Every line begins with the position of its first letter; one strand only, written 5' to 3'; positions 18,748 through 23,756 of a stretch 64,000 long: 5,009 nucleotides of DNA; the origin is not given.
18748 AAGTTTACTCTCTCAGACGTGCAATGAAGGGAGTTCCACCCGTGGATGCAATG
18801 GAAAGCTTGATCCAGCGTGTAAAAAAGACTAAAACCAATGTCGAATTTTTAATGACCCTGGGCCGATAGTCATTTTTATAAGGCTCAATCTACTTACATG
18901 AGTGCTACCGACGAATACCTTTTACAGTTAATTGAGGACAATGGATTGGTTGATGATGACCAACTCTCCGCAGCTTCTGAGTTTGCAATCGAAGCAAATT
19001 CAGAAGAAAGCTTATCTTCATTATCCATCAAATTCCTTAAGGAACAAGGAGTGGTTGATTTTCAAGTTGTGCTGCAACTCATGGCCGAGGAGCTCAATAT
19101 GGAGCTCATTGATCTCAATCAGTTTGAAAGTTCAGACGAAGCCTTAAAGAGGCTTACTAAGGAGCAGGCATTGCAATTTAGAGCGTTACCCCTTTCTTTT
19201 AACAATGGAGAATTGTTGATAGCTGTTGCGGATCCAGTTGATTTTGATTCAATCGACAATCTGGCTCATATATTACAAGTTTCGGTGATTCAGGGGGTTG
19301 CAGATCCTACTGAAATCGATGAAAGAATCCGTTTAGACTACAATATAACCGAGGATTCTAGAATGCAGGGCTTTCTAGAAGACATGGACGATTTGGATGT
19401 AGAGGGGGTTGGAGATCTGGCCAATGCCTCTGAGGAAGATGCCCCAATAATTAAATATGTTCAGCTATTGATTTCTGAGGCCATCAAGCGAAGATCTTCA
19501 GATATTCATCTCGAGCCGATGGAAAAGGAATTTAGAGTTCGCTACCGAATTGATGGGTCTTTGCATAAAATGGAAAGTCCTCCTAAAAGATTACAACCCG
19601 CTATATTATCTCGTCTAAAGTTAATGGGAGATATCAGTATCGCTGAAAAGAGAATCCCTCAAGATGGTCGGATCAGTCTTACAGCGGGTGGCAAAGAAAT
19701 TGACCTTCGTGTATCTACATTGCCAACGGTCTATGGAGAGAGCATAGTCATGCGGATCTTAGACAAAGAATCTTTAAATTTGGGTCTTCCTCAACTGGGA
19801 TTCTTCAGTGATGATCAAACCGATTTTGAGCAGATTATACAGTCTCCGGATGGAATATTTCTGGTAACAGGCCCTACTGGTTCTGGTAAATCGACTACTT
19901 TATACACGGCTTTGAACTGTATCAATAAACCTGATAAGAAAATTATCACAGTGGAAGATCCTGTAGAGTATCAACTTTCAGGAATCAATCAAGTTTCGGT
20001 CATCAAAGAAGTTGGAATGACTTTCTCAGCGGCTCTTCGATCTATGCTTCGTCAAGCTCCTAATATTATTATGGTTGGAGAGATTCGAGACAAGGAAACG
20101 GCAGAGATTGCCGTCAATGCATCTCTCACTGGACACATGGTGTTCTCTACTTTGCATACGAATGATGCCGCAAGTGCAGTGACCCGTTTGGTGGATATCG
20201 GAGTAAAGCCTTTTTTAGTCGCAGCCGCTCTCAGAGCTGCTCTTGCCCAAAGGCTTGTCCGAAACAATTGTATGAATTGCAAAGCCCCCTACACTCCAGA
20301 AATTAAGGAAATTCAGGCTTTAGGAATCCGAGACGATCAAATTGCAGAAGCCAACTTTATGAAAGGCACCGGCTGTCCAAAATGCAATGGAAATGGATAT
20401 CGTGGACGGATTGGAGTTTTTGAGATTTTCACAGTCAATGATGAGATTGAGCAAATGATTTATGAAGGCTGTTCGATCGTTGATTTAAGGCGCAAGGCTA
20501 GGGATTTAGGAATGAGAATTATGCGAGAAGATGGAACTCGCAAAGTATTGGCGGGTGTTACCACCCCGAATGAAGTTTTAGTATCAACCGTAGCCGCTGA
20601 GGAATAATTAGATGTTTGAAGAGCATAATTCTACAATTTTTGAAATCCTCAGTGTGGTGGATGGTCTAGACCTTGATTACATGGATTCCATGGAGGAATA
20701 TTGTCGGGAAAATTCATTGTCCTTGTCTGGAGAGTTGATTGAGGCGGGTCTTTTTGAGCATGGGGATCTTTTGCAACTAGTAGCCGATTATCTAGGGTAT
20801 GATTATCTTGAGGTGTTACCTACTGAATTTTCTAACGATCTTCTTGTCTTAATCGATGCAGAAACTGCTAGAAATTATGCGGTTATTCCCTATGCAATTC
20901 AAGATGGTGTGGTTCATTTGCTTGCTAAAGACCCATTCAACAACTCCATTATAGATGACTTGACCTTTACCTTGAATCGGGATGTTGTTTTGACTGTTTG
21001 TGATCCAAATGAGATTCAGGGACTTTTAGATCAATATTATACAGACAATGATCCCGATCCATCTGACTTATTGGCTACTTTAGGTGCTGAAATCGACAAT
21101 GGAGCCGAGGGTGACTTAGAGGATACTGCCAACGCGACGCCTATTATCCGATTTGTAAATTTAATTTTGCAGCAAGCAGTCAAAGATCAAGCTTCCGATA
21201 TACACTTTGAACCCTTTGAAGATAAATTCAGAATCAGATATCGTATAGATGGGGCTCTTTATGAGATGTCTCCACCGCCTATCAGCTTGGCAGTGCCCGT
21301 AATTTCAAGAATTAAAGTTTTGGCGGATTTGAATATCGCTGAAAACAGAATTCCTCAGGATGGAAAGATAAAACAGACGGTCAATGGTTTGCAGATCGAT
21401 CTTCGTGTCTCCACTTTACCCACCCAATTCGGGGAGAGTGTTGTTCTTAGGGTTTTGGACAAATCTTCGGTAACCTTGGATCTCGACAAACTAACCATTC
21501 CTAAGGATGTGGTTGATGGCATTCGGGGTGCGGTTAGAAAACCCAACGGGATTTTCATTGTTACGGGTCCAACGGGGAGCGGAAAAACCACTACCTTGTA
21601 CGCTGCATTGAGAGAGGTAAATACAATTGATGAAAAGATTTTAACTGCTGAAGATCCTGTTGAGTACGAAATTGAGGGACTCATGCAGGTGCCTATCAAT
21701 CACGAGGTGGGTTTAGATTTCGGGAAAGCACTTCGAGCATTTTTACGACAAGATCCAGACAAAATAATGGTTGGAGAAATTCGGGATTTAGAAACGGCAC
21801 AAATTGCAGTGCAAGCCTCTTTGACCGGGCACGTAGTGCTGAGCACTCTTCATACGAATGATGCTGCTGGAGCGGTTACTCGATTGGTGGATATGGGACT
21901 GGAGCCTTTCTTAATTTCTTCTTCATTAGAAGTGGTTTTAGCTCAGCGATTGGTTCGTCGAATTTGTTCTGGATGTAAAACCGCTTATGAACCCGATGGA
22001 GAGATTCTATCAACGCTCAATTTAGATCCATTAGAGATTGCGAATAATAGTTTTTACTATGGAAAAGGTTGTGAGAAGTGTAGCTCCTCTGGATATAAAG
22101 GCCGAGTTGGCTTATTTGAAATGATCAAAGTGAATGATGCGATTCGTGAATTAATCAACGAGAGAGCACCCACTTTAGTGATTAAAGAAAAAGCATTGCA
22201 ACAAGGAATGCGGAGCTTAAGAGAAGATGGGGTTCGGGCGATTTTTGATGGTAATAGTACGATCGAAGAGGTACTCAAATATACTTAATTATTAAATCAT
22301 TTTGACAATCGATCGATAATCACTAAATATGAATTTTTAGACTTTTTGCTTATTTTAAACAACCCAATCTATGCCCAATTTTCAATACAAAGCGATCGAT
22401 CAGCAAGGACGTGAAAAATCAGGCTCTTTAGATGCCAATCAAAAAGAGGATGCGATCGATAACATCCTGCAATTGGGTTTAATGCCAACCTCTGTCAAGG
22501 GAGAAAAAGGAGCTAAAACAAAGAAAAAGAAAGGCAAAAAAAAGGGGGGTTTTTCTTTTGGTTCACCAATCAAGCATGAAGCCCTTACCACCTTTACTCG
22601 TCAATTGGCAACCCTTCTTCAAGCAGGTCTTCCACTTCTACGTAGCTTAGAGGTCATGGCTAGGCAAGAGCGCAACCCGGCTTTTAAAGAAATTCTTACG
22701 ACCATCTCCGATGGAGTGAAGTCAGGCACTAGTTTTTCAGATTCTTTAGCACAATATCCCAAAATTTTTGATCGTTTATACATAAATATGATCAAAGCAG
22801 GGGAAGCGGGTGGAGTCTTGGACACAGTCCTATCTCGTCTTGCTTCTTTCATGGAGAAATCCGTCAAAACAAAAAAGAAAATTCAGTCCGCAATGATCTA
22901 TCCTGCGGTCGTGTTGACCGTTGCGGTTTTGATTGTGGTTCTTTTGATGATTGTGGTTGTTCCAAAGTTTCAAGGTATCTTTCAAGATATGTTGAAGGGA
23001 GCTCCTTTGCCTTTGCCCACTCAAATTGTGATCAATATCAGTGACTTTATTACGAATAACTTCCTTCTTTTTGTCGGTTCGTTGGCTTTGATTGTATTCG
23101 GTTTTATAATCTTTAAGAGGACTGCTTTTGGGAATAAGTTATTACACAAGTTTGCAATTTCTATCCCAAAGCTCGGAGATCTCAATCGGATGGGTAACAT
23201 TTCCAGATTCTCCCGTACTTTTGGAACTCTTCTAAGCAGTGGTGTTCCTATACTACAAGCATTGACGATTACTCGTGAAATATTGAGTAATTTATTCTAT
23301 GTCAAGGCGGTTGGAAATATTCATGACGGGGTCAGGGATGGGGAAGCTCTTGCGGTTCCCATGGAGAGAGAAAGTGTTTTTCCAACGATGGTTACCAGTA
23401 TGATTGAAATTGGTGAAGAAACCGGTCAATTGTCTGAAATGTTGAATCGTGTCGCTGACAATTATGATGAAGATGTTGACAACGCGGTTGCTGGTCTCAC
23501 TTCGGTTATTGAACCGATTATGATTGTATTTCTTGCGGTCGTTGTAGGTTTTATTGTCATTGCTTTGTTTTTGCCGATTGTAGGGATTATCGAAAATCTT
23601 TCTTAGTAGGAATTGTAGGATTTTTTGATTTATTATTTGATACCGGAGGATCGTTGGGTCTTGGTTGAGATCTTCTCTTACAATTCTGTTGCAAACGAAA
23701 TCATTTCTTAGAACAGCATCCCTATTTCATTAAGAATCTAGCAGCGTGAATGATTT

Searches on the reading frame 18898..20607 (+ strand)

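Call 19: search_protein_families(library=ncbifam, proteins=[window:18898-20607:+], max_evalue=1e-10)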
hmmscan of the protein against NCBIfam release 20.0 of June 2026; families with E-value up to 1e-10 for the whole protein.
window:18898-20607:+ (569 aa): 14 families
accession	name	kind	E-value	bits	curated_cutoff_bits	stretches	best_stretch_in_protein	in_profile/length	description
TIGR02538.1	type_IV_pilB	equivalog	1.8e-179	598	675.65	1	17-565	6-563/564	type IV-A pilus assembly ATPase PilB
TIGR02533.1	type_II_gspE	equivalog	2.3e-178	593.8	630.25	1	85-563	3-485/486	type II secretion system ATPase GspE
NF053534.1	T4PilAsmATPsTfpB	equivalog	1.4e-139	466.2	850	1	34-562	43-580/584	type IV pilus assembly ATPase TfpB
NF007755.0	PRK10436.1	equivalog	4.8e-128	427.7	617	1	91-561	14-456/465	type II secretion system protein GspE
NF041000.1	ATPase_ComGA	equivalog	2.5e-77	259.5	300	1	191-455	3-266/267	competence type IV pilus ATPase ComGA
TIGR01420.1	pilT_fam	subfamily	1.2e-52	179.2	319.1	1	191-455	5-269/343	PilT/PilU family type 4a pilus ATPase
TIGR02525.1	plasmid_TraJ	equivalog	7.3e-29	100.9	368.3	1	283-434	120-272/372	plasmid transfer ATPase TraJ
TIGR02524.1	dot_icm_DotB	equivalog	2.6e-22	79.5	463.3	1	313-433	129-258/358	Dot/Icm type IV secretion system ATPase DotB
NF058587.1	archaellum_moto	equivalog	4.8e-18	65.2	550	1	320-433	278-395/527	archaellum flagellar ATPase motor FlaI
TIGR02782.1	TrbB_P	equivalog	2.3e-16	60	304.55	1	310-432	129-253/303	P-type conjugative transfer ATPase TrbB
TIGR02788.1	VirB11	equivalog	1.9e-15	56.7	249.95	1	312-455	139-285/308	P-type DNA transfer ATPase VirB11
TIGR03819.1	heli_sec_ATPase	hypoth_equivalog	6.5e-15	55.1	373.15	1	278-451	137-317/340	TadA family conjugal transfer-associated ATPase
NF010469.0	PRK13894.1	subfamily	6.3e-14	52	508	1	311-432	143-265/320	conjugal transfer ATPase TrbB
NF010407.0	PRK13833.1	subfamily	1.3e-12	47.8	499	1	322-433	148-261/323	conjugal transfer protein TrbB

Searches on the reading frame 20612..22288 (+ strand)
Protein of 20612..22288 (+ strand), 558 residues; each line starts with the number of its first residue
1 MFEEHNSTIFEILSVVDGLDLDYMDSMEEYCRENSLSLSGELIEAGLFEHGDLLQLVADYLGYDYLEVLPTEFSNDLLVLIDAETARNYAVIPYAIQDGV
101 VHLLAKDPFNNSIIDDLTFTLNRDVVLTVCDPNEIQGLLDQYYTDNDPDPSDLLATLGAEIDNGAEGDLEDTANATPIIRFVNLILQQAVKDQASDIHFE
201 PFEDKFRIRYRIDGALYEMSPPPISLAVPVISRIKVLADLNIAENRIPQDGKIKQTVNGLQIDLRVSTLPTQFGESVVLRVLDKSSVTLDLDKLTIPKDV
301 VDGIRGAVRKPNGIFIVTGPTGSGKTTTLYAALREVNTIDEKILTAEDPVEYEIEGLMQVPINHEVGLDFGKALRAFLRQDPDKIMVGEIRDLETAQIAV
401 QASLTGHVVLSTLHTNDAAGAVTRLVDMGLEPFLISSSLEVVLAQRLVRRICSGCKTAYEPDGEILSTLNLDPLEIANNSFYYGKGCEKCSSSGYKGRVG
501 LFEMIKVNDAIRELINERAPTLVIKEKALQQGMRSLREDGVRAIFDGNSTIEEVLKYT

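Call 19: search_protein_families(library=ncbifam, proteins=[window:20612-22288:+], max_evalue=1e-10)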
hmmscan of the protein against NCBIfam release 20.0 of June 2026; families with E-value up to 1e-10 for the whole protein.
window:20612-22288:+ (558 aa): 15 families
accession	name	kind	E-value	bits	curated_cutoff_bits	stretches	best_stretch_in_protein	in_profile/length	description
TIGR02533.1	type_II_gspE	equivalog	1e-177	591.7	630.25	1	84-558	7-486/486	type II secretion system ATPase GspE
TIGR02538.1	type_IV_pilB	equivalog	2.4e-174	581.1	675.65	1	13-558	6-562/564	type IV-A pilus assembly ATPase PilB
NF053534.1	T4PilAsmATPsTfpB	equivalog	3e-134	448.6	850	1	53-556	68-580/584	type IV pilus assembly ATPase TfpB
NF007755.0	PRK10436.1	equivalog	8.9e-133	443.3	617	1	87-556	15-457/465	type II secretion system protein GspE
NF041000.1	ATPase_ComGA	equivalog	8.4e-77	257.8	300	1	185-449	3-266/267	competence type IV pilus ATPase ComGA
TIGR01420.1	pilT_fam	subfamily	1.9e-51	175.4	319.1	1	184-451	4-271/343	PilT/PilU family type 4a pilus ATPase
TIGR02525.1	plasmid_TraJ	equivalog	2.4e-26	92.6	368.3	1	276-428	119-272/372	plasmid transfer ATPase TraJ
TIGR02524.1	dot_icm_DotB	equivalog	3.3e-22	79.2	463.3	1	290-427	116-258/358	Dot/Icm type IV secretion system ATPase DotB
NF058587.1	archaellum_moto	equivalog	3.9e-18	65.5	550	1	314-449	278-418/527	archaellum flagellar ATPase motor FlaI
TIGR02782.1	TrbB_P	equivalog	1.8e-16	60.3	304.55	1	293-426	118-253/303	P-type conjugative transfer ATPase TrbB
TIGR02788.1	VirB11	equivalog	6.5e-15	55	249.95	1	290-429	123-266/308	P-type DNA transfer ATPase VirB11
TIGR03819.1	heli_sec_ATPase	hypoth_equivalog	2e-14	53.6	373.15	1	270-430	135-302/340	TadA family conjugal transfer-associated ATPase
NF010407.0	PRK13833.1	subfamily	1.8e-13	50.6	499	1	299-428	132-262/323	conjugal transfer protein TrbB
NF010469.0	PRK13894.1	subfamily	6.6e-13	48.7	508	1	301-426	139-265/320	conjugal transfer ATPase TrbB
NF053672.1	bindosome_BasE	exception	6.2e-11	41.7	1000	1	316-428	274-391/512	bindosome assembly system ATPase subunit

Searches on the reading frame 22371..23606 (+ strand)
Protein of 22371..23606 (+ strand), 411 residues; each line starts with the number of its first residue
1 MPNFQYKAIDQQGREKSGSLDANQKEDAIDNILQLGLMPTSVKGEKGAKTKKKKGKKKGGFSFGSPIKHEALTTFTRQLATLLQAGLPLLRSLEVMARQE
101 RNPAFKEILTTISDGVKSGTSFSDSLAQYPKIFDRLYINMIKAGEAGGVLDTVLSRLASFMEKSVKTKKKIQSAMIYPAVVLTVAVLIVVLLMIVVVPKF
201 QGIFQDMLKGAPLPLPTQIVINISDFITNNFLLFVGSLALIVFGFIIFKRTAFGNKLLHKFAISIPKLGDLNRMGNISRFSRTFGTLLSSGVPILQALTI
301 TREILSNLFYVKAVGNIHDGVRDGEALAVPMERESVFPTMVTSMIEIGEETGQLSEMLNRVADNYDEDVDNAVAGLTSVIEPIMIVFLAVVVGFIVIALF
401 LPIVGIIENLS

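Call 19: search_protein_families(library=ncbifam, proteins=[window:22371-23606:+], max_evalue=1e-10)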
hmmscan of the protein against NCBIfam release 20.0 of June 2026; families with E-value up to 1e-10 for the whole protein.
window:22371-23606:+ (411 aa): 6 families
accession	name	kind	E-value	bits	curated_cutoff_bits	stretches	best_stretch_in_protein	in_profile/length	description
TIGR02120.1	GspF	equivalog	1.4e-123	413.1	424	1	4-406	1-397/401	type II secretion system inner membrane protein GspF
NF052606.1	T4PiliAsmPilCMyx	equivalog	6.7e-114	381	700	1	2-410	20-418/419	type IV pilus assembly protein PilC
NF052607.1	T4PiliAsmPilCThrm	equivalog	2e-111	372.9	700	1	1-411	1-405/406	type IV pilus assembly protein PilC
NF007861.0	PRK10573.1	equivalog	9.4e-83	278.5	401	1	4-406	7-394/401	protein transport protein HofC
NF047826.1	T3SSXpsF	equivalog_domain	1e-80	271.6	650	1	1-407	1-401/405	type II secretion system protein XpsF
NF041012.2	T4P_ComGB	equivalog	3.2e-43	148.3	240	1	75-407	6-331/332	competence type IV pilus assembly protein ComGB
